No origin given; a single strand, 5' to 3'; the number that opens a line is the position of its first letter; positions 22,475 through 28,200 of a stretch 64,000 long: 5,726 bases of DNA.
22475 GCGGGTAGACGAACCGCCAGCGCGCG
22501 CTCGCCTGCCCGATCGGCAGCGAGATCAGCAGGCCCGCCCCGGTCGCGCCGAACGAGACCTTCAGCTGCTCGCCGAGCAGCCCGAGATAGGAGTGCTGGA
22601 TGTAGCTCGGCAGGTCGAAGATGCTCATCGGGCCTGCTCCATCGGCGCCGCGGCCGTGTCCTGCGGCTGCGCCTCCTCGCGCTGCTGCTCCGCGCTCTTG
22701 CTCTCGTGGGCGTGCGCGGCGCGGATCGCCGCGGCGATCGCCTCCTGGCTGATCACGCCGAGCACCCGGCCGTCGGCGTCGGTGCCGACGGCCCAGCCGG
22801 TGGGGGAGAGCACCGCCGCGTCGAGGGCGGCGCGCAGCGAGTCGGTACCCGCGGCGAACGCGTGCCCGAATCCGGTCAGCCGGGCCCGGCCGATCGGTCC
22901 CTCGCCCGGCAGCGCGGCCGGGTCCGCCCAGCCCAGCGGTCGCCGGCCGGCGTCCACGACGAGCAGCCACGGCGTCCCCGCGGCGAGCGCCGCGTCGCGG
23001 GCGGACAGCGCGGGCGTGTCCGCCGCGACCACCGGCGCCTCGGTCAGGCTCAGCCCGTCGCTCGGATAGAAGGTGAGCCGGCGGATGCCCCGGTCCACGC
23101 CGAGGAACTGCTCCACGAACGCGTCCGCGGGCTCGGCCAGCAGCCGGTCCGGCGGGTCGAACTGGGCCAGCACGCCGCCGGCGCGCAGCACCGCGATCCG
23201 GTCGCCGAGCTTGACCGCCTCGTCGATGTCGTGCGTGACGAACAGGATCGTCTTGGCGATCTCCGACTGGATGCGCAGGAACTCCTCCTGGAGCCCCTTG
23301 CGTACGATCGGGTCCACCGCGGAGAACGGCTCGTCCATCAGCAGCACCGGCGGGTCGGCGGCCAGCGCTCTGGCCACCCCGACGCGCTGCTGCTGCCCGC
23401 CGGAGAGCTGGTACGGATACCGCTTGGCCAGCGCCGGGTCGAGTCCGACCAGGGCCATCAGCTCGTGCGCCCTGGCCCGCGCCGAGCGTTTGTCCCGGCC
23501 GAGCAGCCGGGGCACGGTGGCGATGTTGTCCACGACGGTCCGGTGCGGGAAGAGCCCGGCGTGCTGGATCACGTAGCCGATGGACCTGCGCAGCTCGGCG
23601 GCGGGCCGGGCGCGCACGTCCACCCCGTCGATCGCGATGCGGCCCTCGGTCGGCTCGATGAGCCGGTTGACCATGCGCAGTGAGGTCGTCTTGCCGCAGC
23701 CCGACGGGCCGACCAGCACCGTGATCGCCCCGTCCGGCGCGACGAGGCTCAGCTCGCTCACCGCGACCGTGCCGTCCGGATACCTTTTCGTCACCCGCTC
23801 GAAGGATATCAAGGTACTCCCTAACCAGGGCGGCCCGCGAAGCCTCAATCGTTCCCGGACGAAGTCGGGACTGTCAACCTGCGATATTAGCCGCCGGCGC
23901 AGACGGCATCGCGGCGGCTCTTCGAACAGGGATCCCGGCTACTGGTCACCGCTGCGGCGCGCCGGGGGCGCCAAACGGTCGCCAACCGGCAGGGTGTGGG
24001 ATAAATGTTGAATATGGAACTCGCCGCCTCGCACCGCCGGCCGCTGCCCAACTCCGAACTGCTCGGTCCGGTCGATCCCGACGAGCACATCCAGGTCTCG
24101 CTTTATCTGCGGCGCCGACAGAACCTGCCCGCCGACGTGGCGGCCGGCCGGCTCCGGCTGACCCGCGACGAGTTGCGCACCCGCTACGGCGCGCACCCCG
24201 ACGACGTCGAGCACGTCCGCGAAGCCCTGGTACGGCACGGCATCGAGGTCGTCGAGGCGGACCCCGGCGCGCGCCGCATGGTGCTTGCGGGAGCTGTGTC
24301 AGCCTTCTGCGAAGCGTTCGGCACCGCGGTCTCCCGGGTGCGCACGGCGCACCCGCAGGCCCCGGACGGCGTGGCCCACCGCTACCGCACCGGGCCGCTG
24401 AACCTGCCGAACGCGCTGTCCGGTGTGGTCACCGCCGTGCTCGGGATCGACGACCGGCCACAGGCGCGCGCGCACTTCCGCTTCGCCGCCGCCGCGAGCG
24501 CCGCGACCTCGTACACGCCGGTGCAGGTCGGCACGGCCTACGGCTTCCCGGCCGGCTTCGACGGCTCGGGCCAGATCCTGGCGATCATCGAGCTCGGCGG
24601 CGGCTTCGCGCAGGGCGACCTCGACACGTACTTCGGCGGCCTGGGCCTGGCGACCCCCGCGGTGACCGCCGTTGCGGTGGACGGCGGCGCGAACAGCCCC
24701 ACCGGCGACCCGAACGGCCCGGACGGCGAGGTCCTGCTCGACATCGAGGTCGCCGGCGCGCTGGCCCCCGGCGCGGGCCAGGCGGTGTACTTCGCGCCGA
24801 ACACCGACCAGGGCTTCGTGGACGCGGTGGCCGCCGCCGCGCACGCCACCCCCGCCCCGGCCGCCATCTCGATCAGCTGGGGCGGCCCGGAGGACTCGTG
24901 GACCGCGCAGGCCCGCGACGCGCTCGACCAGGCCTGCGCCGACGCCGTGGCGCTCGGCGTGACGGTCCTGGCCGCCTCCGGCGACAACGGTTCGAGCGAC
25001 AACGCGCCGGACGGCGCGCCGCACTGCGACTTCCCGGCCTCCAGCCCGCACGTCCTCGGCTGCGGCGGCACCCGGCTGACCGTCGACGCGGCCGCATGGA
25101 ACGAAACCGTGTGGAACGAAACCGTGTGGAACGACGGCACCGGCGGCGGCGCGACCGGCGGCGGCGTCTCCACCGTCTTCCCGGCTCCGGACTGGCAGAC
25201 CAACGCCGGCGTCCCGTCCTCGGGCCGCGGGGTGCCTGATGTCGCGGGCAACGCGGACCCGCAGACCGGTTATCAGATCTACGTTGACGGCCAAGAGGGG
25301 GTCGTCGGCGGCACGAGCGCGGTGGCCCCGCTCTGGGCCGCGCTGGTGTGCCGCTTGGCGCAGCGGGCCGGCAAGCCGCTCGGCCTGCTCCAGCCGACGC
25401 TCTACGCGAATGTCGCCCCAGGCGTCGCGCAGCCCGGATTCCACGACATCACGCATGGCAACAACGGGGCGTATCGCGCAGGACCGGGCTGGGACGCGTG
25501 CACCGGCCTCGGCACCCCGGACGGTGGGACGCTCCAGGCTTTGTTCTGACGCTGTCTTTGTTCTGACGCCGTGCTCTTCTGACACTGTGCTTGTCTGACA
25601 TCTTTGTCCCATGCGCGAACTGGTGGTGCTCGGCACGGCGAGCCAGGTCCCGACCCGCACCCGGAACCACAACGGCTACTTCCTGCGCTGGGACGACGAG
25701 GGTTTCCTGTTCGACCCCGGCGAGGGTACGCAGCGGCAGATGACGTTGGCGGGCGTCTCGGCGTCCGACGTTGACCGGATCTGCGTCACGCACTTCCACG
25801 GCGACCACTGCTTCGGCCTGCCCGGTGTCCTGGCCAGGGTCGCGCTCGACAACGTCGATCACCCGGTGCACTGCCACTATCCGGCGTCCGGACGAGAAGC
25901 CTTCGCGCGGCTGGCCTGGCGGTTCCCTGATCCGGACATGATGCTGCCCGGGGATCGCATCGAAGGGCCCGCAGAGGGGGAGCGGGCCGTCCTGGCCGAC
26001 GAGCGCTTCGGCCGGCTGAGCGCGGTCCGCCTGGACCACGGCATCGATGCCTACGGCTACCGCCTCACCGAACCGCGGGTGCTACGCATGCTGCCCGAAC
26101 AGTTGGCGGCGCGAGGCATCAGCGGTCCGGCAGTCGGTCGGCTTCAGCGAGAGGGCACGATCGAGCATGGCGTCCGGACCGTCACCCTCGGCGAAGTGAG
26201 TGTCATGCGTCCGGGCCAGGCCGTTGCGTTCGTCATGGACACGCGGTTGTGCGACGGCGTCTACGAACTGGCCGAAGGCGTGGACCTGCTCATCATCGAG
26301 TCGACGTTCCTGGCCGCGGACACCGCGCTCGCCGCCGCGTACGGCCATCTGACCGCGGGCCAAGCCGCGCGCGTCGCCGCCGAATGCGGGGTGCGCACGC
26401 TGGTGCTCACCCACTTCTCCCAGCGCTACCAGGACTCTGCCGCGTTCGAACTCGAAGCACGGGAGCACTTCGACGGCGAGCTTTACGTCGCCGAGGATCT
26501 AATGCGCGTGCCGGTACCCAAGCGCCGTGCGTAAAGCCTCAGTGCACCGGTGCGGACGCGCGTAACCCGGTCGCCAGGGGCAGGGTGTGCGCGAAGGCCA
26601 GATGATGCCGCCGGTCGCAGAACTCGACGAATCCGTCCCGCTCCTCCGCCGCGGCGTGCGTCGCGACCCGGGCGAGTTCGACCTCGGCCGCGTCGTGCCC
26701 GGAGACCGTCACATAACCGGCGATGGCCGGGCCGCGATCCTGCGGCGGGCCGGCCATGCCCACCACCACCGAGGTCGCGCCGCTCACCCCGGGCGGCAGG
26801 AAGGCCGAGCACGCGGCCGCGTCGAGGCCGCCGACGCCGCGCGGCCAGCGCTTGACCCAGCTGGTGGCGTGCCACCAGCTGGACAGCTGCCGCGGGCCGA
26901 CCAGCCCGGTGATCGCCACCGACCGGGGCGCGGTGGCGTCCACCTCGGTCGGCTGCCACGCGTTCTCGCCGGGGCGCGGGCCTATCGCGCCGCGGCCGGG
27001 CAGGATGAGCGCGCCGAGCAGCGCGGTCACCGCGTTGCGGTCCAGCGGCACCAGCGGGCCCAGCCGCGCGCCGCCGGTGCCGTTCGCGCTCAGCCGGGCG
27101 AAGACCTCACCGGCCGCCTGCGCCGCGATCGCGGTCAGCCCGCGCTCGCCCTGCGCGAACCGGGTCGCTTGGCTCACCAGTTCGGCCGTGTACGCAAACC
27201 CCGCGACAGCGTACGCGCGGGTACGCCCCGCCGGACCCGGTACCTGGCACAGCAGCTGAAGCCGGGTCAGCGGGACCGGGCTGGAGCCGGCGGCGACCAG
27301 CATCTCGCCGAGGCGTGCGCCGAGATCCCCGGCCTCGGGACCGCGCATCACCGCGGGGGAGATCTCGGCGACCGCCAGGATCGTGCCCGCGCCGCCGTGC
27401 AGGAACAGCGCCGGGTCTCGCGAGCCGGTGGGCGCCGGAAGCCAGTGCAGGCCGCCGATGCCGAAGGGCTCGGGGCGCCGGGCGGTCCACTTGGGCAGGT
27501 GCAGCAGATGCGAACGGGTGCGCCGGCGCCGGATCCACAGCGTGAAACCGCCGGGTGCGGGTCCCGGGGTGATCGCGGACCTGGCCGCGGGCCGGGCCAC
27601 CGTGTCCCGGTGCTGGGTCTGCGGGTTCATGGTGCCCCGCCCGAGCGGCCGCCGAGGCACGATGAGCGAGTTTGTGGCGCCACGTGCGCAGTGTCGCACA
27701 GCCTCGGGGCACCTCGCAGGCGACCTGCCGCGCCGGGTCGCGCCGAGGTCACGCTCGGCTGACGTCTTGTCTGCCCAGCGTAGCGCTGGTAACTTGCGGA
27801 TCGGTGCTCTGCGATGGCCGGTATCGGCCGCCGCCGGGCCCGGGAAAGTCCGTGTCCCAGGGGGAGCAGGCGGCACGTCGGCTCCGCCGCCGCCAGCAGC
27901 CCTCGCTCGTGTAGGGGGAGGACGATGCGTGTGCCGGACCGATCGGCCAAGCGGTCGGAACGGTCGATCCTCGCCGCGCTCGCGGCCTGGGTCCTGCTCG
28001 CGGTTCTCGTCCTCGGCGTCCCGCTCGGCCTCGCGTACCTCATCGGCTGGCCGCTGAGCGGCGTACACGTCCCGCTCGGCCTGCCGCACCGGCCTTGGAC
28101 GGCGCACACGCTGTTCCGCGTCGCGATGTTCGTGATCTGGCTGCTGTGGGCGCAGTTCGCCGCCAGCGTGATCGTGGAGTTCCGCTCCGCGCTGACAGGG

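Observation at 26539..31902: Candidate new system: orphan EccE-like gene, LysM-BTAD transmembrane protein and MinD-like ATPase, without a secretion core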

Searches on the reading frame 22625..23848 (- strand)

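Call 15: search_protein_families(library=pfam, proteins=[window:22625-23848:-], max_evalue=0.00001)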
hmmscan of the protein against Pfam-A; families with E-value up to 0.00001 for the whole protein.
window:22625-23848:- (407 aa): 2 families
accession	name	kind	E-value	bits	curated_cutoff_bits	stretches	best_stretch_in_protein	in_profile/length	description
PF00005.33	ABC_tran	-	9e-35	120.7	25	1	32-175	3-136/137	ABC transporter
PF13304.12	AAA_21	-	1.6e-07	32.1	27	0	141-207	231-299/304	AAA domain, putative AbiEii toxin, Type IV TA system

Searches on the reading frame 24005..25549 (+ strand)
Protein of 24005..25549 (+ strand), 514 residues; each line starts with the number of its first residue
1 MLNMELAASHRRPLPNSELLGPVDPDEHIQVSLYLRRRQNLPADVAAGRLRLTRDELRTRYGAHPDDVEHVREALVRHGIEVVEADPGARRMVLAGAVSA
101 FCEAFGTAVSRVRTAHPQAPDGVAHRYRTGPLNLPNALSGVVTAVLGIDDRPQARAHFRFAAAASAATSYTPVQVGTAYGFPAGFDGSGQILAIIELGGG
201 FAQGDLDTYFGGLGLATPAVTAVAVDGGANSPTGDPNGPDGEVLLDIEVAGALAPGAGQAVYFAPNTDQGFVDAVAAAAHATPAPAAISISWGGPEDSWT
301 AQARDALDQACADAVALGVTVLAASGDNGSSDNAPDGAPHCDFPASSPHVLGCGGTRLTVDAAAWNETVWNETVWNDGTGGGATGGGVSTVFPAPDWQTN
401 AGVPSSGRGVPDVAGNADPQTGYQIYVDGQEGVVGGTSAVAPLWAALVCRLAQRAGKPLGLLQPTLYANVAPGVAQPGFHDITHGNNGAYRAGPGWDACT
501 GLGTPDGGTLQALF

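Call 15: search_protein_families(library=pfam, proteins=[window:24005-25549:+], max_evalue=0.00001)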
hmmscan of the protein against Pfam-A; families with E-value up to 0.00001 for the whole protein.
window:24005-25549:+ (514 aa): 1 family
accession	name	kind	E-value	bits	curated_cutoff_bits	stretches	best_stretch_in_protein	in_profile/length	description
PF09286.16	Pro-kuma_activ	-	8.1e-12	46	23.5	1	17-150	3-142/143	Pro-kumamolisin, activation domain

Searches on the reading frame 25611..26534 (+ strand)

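Call 15: search_protein_families(library=pfam, proteins=[window:25611-26534:+], max_evalue=0.00001)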
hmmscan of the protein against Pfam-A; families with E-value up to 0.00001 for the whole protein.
window:25611-26534:+ (307 aa): 2 families
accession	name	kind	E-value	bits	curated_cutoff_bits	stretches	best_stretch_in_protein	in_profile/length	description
PF12706.13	Lactamase_B_2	-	3.9e-16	59.7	27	1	197-269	129-200/200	Beta-lactamase superfamily domain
PF00753.33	Lactamase_B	-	7.9e-13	49.2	22.7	1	18-119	4-117/196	Metallo-beta-lactamase superfamily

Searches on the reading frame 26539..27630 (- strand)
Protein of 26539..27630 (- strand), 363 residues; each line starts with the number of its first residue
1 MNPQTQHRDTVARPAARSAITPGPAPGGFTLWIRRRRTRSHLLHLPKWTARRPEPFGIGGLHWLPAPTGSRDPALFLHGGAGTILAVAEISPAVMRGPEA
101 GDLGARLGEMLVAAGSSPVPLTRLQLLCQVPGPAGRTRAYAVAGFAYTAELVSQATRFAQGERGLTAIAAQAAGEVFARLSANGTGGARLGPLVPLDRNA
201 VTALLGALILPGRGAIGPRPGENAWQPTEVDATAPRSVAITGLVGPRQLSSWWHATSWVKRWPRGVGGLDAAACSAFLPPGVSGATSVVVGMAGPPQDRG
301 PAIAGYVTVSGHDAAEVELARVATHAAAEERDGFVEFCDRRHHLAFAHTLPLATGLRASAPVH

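Call 6: search_protein_families(library=pfam, proteins=[window:26539-27630:-], max_evalue=1)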
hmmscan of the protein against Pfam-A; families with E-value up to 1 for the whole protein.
window:26539-27630:- (363 aa): 0 families

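Call 7: search_protein_families(library=ncbifam, proteins=[window:26539-27630:-], max_evalue=1)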
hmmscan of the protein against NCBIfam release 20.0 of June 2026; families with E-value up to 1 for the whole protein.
window:26539-27630:- (363 aa): 0 families

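Call 9: find_homologous_proteins(query=window:26539-27630:-)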
Query window:26539-27630:- (363 aa): 69 proteins with E <= 0.001 among 8000 candidates.
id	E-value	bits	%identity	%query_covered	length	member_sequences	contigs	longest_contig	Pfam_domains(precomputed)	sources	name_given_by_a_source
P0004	2.5e-210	716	92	98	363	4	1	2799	-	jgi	jgi:hypothetical protein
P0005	3.0e-198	677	89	97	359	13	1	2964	-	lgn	-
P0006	4.8e-192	656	88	96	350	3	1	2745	-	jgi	jgi:hypothetical protein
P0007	4.5e-189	646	88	93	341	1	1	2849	-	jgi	jgi:hypothetical protein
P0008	1.3e-183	628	83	94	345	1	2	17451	-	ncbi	ncbi:MAG: hypothetical protein ACRDVE_03790 [Actinocrinis sp.]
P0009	8.8e-182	622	83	95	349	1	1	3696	-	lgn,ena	-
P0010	8.1e-178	609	82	91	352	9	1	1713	-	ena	-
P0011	1.1e-177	609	81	93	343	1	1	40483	-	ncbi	-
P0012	1.9e-177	608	81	95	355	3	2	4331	-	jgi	-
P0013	8.0e-177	606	82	92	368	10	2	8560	-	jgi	jgi:hypothetical protein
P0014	1.7e-176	605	84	90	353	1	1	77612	-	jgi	jgi:hypothetical protein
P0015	7.8e-175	600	81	95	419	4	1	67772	-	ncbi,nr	ncbi:MAG TPA: hypothetical protein VFU74_15425 [Actinocrinis sp.]|nr:hypothetical protein [Actinocri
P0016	9.4e-175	599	81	95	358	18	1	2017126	-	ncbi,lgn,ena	-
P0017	7.8e-170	583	80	90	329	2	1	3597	-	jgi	jgi:hypothetical protein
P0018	1.5e-169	582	81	91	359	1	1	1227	-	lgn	-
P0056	4.8e-100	353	56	95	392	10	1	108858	-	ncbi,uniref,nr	ncbi:hypothetical protein [Actinospica sp.]|uniref:hypothetical protein n=1 Tax=Actinospica sp. TaxI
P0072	2.6e-25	107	37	83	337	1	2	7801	-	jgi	jgi:hypothetical protein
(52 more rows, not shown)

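Call 13: search_solved_structures(query=A1, max_evalue=10)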
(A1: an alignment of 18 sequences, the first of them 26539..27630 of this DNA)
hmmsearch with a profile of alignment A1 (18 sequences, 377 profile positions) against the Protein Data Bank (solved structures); distinct sequences matched with E-value up to 10: 1.
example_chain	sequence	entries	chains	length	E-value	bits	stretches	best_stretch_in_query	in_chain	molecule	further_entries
2yst_A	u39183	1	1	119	1.4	11.3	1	166-233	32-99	Protocadherin-7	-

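Call 26: predict_structure(alignment_id=A1)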
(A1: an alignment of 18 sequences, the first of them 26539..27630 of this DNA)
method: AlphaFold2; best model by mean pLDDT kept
length: 363 residues; sequences in the alignment: 18
mean_pLDDT: 72.2   pTM: 0.75
mean pLDDT of the five models: 72.2, 71.0, 67.7, 67.7, 67.2
residues with pLDDT >= 90: 36; 70-90: 195; 50-70: 75; < 50: 57
segments of 3 or more residues with pLDDT < 50: 4-13, 15-24, 48-53, 55-57, 347-363
pLDDT, mean of each block of 10 residues (from residue 1): 42 37 51 69 61 51 69 73 85 74 83 88 87 70 89 78 86 90 74 81 67 49 61 79 72 85 76 77 85 83 85 88 93 86 52 36 28
secondary structure, 60 per line:
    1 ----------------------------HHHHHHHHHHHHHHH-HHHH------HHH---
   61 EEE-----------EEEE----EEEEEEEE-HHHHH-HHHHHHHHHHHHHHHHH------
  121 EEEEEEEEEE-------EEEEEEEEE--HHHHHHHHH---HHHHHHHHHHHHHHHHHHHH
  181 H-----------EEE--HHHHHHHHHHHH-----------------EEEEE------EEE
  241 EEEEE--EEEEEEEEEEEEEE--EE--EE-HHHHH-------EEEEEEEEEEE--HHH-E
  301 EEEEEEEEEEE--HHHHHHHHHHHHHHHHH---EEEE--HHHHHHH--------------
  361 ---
elements in order: H29-43 H45-48 E61-63 E75-78 E83-90 H92-96 H98-114 E121-130 E138-146 H149-157 H161-181 E193-195 H198-209 E227-231 E238-245 E248-261 H271-275 E283-293 E300-311 H314-330 E334-337 H340-346

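Call 30: fold_search(model_id=the predicted structure, library=pdb)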
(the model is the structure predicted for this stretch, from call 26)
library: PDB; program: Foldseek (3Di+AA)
matches with E <= 10: 891; with E <= 0.001: 14
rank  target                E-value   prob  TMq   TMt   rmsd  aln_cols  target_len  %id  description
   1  8rtd_g                1.5e-07  1.00  0.48  0.25   7.5       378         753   10  Stalk-Arches-IMC structure from the fully-assembled R388 type IV secretion system determined by cryo-EM. (released 2024-06-19)
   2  8rtd_P                1.7e-07  1.00  0.48  0.25   7.0       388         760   10  Stalk-Arches-IMC structure from the fully-assembled R388 type IV secretion system determined by cryo-EM. (released 2024-06-19)
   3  8rtd_h                1.8e-07  1.00  0.50  0.41   6.6       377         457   11  Stalk-Arches-IMC structure from the fully-assembled R388 type IV secretion system determined by cryo-EM. (released 2024-06-19)
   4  8rtd_V                1.9e-07  1.00  0.48  0.27   7.0       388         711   10  Stalk-Arches-IMC structure from the fully-assembled R388 type IV secretion system determined by cryo-EM. (released 2024-06-19)
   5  8rtb_A                3.9e-07  1.00  0.49  0.26  10.1       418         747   10  Extended inner membrane complex (IMC) protomer structure (TrwM/VirB3-TrwK/VirB4-TrwI/VirB6-TrwG/VirB8-TrwE/VirB10) fro (released 2024-06-19)
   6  8rtd_O                3.9e-07  1.00  0.49  0.25  10.1       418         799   10  Stalk-Arches-IMC structure from the fully-assembled R388 type IV secretion system determined by cryo-EM. (released 2024-06-19)
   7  8rtd_T                3.9e-07  1.00  0.49  0.24  10.1       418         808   10  Stalk-Arches-IMC structure from the fully-assembled R388 type IV secretion system determined by cryo-EM. (released 2024-06-19)
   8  8rtb_B                5.8e-07  1.00  0.47  0.28   7.2       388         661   10  Extended inner membrane complex (IMC) protomer structure (TrwM/VirB3-TrwK/VirB4-TrwI/VirB6-TrwG/VirB8-TrwE/VirB10) fro (released 2024-06-19)
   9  7o42_A                9.6e-07  1.00  0.48  0.21   9.0       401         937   10  TrwK/VirB4unbound trimer of dimers complex (with Hcp1) from the R388 type IV secretion system determined by cryo-EM. (released 2022-06-22)
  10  7o43_B                1.1e-06  1.00  0.50  0.26   8.4       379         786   10  TrwK/VirB4unbound dimer complex from R388 type IV secretion system determined by cryo-EM. (released 2022-06-22)
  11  7o43_A                1.6e-06  1.00  0.47  0.24   9.5       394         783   11  TrwK/VirB4unbound dimer complex from R388 type IV secretion system determined by cryo-EM. (released 2022-06-22)
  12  7o42_E                1.9e-06  1.00  0.47  0.20   6.8       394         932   10  TrwK/VirB4unbound trimer of dimers complex (with Hcp1) from the R388 type IV secretion system determined by cryo-EM. (released 2022-06-22)
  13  7o41_A                5.1e-06  1.00  0.48  0.26   9.0       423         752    9  Hexameric composite model of the Inner Membrane Complex (IMC) with the Arches from the fully-assembled R388 type IV se (released 2022-06-22)
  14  7o41_B                1.2e-05  1.00  0.46  0.26   9.3       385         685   11  Hexameric composite model of the Inner Membrane Complex (IMC) with the Arches from the fully-assembled R388 type IV se (released 2022-06-22)
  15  6umm_A                2.4e-03  1.00  0.39  0.47   9.4       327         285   15  A complete structure of the ESX-3 translocon complex (released 2019-10-23)
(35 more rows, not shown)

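Call 32: search_protein_representatives(alignment_id=A1)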
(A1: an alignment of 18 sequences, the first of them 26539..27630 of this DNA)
Query: 18 sequences, 377 profile positions. Proteins with E-value up to 0.001 (for the whole library): 53; up to 1e-10: 21; up to 1e-30: 4. The best 53 are listed.
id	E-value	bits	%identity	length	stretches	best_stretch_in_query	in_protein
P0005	7.8e-174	594.7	-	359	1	29-376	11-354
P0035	8.7e-172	588.0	-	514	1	14-376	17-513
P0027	9.3e-163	558.3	-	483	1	3-376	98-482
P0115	6.8e-59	216.5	-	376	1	60-376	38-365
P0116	4.7e-30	121.5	-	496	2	72-323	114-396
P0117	1.8e-29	119.6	-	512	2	72-318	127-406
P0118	1.3e-28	116.8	-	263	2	171-337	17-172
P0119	8.2e-28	114.2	-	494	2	71-336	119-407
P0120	3.2e-26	109.0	-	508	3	147-316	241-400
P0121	1.3e-23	100.4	-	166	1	35-116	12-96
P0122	7.3e-21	91.3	-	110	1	28-104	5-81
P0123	6.5e-18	81.6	-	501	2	70-333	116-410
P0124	1.1e-17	80.8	-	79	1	309-376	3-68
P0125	1.0e-16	77.6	-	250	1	143-315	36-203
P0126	2.1e-16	76.6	-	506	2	66-312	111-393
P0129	2.9e-14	69.6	-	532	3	155-314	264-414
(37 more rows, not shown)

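Call 33: search_protein_families(library=ncbifam, proteins=[P0115, P0116, P0117, P0119, P0120, P0123, P0126, P0129, P0072], max_evalue=0.001)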
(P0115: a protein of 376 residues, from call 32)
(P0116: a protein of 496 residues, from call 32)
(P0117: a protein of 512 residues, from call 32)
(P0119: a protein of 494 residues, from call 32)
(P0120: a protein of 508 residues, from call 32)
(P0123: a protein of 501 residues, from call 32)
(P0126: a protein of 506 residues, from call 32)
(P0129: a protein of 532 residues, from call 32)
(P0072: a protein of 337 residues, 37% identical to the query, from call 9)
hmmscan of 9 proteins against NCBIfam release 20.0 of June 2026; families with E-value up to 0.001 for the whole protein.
P0115 (376 aa): 0 families

P0116 (496 aa): 1 family
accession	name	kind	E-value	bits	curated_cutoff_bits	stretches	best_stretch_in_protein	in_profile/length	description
NF042935.1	SCO6880_fam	subfamily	1.6e-46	159.2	60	1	7-490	6-476/477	SCO6880 family protein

P0117 (512 aa): 1 family
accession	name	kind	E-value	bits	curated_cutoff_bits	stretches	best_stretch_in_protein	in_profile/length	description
NF042935.1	SCO6880_fam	subfamily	1.4e-48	166.1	60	1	17-507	8-476/477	SCO6880 family protein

P0119 (494 aa): 1 family
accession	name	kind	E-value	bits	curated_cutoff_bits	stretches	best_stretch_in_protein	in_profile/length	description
NF042935.1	SCO6880_fam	subfamily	1.8e-55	188.8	60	1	11-490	1-476/477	SCO6880 family protein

P0120 (508 aa): 1 family
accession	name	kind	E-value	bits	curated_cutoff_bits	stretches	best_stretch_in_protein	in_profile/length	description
NF042935.1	SCO6880_fam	subfamily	1.6e-41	142.8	60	1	5-503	2-475/477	SCO6880 family protein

P0123 (501 aa): 1 family
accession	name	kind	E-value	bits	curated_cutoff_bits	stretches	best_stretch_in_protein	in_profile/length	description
NF042935.1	SCO6880_fam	subfamily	2.2e-39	135.7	60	1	10-495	2-475/477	SCO6880 family protein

P0126 (506 aa): 1 family
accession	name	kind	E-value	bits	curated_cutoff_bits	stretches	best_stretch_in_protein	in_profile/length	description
NF042935.1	SCO6880_fam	subfamily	5.7e-37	127.8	60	1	13-501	8-476/477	SCO6880 family protein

P0129 (532 aa): 1 family
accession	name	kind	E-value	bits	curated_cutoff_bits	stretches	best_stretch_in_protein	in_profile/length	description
NF042935.1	SCO6880_fam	subfamily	1.4e-30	106.6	60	2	142-526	109-476/477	SCO6880 family protein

P0072 (337 aa): 0 families

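Call 34: find_encoding_contigs(protein=P0056, flank=10000, max_places=2)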
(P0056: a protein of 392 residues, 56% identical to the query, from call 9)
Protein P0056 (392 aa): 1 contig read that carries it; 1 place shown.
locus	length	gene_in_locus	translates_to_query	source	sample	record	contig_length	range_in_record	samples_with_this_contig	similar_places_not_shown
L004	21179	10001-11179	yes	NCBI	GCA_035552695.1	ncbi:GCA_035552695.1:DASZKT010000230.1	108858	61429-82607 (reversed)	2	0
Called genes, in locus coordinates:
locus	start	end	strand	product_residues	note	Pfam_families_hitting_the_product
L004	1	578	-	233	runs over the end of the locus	PF00072:Response_reg, PF00486:Trans_reg_C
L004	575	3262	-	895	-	PF02702:KdpD, PF00582:Usp (weak), PF13493:DUF4118, PF00512:HisKA, PF02518:HATPase_c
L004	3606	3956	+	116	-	PF00582:Usp (weak)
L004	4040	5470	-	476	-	-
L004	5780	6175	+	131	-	PF02467:Whib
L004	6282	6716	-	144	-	-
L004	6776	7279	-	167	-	PF16571:FBP_C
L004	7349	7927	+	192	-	PF00440:TetR_N, PF13305:TetR_C_33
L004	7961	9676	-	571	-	PF00128:Alpha-amylase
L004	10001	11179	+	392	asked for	-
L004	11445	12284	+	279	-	PF03707:MHYT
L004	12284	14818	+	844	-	PF08376:NIT, PF02518:HATPase_c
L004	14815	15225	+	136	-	PF03259:Robl_LC7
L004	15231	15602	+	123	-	PF05331:DUF742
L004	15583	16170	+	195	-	PF03029:ATP_bind_1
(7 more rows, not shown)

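Call 35: find_encoding_contigs(protein=P0072, flank=10000, max_places=2)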
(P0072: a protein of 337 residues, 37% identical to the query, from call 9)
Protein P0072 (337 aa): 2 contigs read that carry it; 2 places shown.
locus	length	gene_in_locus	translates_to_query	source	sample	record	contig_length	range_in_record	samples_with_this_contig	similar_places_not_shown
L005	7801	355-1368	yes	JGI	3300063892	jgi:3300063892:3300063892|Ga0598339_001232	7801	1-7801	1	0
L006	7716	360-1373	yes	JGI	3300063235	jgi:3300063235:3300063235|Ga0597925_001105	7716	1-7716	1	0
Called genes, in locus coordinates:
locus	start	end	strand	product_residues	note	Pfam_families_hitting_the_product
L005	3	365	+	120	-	?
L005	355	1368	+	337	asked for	-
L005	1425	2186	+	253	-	PF01987:AIM24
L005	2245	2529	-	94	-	PF19812:DUF6295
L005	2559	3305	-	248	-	PF01738:DLH, PF00326:Peptidase_S9 (faint)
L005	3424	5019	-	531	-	PF06609:TRI12, PF07690:MFS_1, PF00083:Sugar_tr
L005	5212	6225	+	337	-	PF00356:LacI, PF00532:Peripla_BP_1, PF13407:Peripla_BP_4, PF13377:Peripla_BP_3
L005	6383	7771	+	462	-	-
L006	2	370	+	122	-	?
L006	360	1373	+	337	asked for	-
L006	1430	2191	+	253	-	PF01987:AIM24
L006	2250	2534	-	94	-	PF19812:DUF6295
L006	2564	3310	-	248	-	PF01738:DLH, PF00326:Peptidase_S9 (faint)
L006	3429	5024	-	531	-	PF06609:TRI12, PF07690:MFS_1, PF00083:Sugar_tr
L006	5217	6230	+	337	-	PF00356:LacI, PF00532:Peripla_BP_1, PF13407:Peripla_BP_4, PF13377:Peripla_BP_3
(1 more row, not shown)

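Call 99: find_encoding_contigs(protein=P0115, flank=9000, max_places=2)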
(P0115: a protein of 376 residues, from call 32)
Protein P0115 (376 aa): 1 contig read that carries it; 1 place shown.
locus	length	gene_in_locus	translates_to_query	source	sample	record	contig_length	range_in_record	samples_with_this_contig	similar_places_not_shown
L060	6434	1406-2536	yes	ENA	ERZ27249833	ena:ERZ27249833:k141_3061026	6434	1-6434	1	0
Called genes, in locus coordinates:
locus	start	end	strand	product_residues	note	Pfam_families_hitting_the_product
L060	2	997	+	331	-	?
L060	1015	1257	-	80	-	-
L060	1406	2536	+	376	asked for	-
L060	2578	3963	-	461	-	PF02133:Transp_cyt_pur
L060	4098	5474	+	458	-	PF26965:MimR_N, PF01590:GAF (weak), PF27103:YTH3_C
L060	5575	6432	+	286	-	?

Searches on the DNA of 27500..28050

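Call 72: search_rna_families(source=window, start=27500, end=28050, threshold=evalue, max_evalue=10)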
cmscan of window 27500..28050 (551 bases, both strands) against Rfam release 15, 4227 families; matches with E-value up to 10: 1.
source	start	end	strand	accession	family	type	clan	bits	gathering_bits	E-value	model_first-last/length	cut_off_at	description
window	28011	28047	-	RF01273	sR34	Gene; snRNA; snoRNA; CD-box;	-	19.2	40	0.4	1-54/54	no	Small nucleolar RNA sR34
